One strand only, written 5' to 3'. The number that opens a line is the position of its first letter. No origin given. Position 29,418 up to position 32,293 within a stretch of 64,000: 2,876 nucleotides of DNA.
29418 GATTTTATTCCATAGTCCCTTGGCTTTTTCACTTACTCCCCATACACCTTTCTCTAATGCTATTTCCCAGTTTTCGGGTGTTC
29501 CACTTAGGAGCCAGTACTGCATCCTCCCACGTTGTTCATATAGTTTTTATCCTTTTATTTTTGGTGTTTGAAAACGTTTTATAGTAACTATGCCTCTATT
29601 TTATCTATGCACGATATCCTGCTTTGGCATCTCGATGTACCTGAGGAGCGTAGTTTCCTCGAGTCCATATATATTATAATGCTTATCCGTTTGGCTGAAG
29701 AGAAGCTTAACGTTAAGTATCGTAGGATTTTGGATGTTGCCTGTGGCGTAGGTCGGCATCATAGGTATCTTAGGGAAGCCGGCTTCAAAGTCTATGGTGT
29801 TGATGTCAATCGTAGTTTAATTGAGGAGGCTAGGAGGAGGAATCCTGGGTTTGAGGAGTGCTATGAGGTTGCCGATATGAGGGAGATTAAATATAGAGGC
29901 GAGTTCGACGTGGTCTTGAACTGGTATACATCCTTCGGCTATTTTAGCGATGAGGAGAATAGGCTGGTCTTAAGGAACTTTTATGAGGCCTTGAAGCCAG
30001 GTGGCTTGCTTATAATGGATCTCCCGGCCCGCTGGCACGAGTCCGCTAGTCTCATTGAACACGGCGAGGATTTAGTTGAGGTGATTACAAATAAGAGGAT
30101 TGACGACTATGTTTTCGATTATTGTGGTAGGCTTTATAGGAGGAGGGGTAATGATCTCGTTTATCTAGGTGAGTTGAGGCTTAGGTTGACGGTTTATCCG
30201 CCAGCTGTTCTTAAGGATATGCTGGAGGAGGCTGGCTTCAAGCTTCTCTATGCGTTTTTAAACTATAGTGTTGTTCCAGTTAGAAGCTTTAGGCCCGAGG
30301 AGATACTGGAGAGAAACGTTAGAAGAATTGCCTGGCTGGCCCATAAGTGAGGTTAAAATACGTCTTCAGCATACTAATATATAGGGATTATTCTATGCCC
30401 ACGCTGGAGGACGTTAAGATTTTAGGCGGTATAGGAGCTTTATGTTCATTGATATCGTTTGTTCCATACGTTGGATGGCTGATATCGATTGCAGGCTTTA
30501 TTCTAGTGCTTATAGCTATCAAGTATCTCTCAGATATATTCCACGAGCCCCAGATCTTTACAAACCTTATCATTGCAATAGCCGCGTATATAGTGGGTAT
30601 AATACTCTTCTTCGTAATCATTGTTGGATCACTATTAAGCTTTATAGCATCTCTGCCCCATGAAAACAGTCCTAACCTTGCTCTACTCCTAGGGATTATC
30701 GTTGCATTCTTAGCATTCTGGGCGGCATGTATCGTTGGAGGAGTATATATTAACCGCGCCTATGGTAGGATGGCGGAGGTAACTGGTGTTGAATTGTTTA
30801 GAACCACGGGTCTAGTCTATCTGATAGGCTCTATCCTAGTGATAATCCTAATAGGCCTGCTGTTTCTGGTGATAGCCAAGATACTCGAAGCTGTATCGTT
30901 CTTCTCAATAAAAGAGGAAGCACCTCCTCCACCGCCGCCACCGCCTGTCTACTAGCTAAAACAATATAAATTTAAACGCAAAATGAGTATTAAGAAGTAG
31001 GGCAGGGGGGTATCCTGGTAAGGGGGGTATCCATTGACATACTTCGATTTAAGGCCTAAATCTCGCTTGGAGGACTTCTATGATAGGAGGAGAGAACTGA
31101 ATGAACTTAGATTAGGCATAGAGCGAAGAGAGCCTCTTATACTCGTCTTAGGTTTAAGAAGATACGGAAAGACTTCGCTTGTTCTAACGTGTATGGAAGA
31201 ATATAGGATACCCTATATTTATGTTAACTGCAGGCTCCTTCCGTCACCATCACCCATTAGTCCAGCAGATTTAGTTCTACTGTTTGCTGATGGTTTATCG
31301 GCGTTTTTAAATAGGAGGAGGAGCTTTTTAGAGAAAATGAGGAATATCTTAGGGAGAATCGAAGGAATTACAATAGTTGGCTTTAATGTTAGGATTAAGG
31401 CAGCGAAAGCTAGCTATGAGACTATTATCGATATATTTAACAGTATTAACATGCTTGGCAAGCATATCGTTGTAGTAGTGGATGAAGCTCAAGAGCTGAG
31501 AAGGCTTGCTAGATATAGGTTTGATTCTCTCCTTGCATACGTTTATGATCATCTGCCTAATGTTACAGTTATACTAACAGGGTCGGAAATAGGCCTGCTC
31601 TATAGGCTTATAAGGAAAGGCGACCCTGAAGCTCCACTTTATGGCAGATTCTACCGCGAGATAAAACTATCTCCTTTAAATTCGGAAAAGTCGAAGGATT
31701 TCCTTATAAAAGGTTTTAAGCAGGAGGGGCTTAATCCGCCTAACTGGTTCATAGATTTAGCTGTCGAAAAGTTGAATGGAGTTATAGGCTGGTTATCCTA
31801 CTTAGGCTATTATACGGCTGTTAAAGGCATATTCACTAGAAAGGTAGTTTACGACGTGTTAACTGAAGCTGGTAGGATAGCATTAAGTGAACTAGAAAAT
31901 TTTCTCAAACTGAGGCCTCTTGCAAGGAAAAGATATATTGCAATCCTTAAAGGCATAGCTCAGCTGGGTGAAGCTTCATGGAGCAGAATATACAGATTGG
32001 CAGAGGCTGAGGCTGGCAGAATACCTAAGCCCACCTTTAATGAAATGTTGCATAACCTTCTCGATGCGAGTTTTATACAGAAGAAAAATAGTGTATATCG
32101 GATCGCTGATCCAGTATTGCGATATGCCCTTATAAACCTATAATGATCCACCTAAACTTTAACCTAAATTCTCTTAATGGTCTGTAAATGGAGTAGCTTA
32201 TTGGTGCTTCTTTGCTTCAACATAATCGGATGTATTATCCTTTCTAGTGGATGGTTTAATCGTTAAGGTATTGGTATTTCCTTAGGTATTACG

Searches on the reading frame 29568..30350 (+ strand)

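Call 7: search_protein_families(library=pfam, proteins=[window:29568-30350:+], max_evalue=0.001)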
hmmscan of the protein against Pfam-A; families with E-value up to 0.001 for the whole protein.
window:29568-30350:+ (260 aa): 9 families
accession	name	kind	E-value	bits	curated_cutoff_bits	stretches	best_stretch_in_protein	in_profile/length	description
PF13649.12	Methyltransf_25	-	5.1e-18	66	27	1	54-146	1-97/97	Methyltransferase domain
PF08241.18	Methyltransf_11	-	6.6e-14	52.8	21.2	1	55-150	1-95/95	Methyltransferase domain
PF13489.12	Methyltransf_23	-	1.1e-13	51.6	27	1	42-227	16-162/164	Methyltransferase domain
PF08242.18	Methyltransf_12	-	4.8e-11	43.7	30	1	55-148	1-98/98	Methyltransferase domain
PF13847.12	Methyltransf_31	-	5.5e-10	39.6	27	1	53-166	6-125/145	Methyltransferase domain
PF01209.24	Ubie_methyltran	-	3e-05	23.9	20.1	1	52-150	49-151/233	ubiE/COQ5 methyltransferase family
PF01739.24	CheR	-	0.00015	21.7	27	0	107-149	131-172/195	CheR methyltransferase, SAM binding domain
PF03848.20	TehB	-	0.00019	21.3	20.4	1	49-147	29-129/193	Tellurite resistance protein TehB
PF03291.22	mRNA_G-N7_MeTrfase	-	0.00029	20.5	26.6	0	43-154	53-184/315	mRNA (guanine-N(7))-methyltransferase domain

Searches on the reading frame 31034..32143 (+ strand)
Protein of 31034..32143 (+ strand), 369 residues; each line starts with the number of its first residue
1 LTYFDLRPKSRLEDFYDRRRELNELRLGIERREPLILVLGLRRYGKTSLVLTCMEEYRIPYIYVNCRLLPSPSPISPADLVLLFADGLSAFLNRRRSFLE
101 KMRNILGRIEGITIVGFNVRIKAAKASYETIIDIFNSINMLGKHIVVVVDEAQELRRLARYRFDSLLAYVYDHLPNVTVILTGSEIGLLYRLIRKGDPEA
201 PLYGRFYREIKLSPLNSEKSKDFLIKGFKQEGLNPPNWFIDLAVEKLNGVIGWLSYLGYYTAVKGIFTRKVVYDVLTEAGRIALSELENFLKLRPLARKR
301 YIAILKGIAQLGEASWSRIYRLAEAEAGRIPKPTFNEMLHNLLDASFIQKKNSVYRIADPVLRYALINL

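Call 7: search_protein_families(library=pfam, proteins=[window:31034-32143:+], max_evalue=0.001)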
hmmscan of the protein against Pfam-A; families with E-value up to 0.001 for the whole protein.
window:31034-32143:+ (369 aa): 5 families
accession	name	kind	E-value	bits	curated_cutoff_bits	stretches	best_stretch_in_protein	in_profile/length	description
PF01637.24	ATPase_2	-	7.9e-16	59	33.2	1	15-232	1-199/225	ATPase domain predominantly from Archaea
PF21100.3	MCM_C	-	2e-11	44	27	1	297-357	3-63/64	MCM protein C-terminal winged helix-turn-helix domain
PF13173.12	AAA_14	-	6.2e-10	39.6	27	0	124-193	44-107/129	AAA domain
PF13191.12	AAA_16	-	1.8e-06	29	32.6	1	15-167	2-156/167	AAA ATPase domain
PF13401.12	AAA_22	-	3e-06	28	27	1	32-188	4-126/130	AAA domain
